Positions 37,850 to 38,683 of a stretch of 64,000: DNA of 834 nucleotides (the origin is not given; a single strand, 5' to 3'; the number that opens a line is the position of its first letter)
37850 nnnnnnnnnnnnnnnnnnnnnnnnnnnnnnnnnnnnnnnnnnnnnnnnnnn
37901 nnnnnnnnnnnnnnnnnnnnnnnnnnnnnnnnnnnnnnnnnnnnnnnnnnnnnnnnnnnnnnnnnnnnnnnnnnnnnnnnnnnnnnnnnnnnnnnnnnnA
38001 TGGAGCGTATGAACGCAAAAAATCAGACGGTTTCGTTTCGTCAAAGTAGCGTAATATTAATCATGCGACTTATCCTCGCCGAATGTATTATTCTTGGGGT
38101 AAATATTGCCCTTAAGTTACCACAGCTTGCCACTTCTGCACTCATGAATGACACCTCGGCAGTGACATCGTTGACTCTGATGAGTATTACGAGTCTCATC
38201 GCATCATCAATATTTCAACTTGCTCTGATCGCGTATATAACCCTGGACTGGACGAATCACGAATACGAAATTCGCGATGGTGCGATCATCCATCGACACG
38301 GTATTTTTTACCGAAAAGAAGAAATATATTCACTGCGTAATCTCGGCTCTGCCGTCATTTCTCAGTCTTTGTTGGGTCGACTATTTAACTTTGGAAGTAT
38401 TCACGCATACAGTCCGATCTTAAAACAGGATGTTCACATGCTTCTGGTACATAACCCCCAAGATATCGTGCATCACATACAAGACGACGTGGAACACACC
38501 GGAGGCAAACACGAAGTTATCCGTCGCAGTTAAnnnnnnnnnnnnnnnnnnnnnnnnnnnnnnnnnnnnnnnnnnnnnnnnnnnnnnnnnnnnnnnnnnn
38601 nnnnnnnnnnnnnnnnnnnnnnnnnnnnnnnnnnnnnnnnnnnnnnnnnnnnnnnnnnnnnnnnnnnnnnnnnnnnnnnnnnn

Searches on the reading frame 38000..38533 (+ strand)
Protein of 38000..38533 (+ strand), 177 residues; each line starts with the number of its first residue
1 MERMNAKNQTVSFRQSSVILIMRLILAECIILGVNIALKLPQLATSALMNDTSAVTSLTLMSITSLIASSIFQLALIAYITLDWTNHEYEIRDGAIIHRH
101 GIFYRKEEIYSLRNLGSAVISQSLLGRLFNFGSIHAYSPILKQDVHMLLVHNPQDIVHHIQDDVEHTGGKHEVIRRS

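Call 3: search_protein_families(library=pfam, proteins=[window:38000-38533:+], max_evalue=0.1)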
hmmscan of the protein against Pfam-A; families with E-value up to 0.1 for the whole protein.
window:38000-38533:+ (177 aa): 2 families
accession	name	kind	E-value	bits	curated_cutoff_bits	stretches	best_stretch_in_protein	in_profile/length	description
PF03703.20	bPH_2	-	1.1e-08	35.6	22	1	84-138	1-55/78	Bacterial PH domain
PF02592.20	Vut_1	-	0.054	14.3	27.2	0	12-133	22-122/152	Putative vitamin uptake transporter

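Call 4: search_protein_families(library=padloc, proteins=[window:38000-38533:+], max_evalue=0.1)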
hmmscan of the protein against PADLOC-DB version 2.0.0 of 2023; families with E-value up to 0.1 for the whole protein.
window:38000-38533:+ (177 aa): 0 families

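Call 8: search_protein_families(library=ncbifam, proteins=[window:38000-38533:+], max_evalue=0.1)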
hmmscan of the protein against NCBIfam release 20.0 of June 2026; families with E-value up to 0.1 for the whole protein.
window:38000-38533:+ (177 aa): 3 families
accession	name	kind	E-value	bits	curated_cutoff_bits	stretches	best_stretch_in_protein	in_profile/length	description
NF005228.0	PRK06725.1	equivalog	0.015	13.5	991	1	47-99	100-151/571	acetolactate synthase large subunit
NF005824.0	PRK07710.1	equivalog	0.027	12.8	976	1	49-94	102-147/573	acetolactate synthase large subunit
NF004710.0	PRK06048.1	equivalog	0.035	12.6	976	1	47-97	92-141/561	acetolactate synthase large subunit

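Call 9: search_protein_families(library=phrogs, proteins=[window:38000-38533:+], max_evalue=0.1)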
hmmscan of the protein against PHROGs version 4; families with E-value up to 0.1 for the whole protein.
window:38000-38533:+ (177 aa): 1 family
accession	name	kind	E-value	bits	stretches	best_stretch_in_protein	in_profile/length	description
phrog_3707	-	moron, auxiliary metabolic gene and host takeover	1.5e-07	32.3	1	65-166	35-135/142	membrane-flanked domain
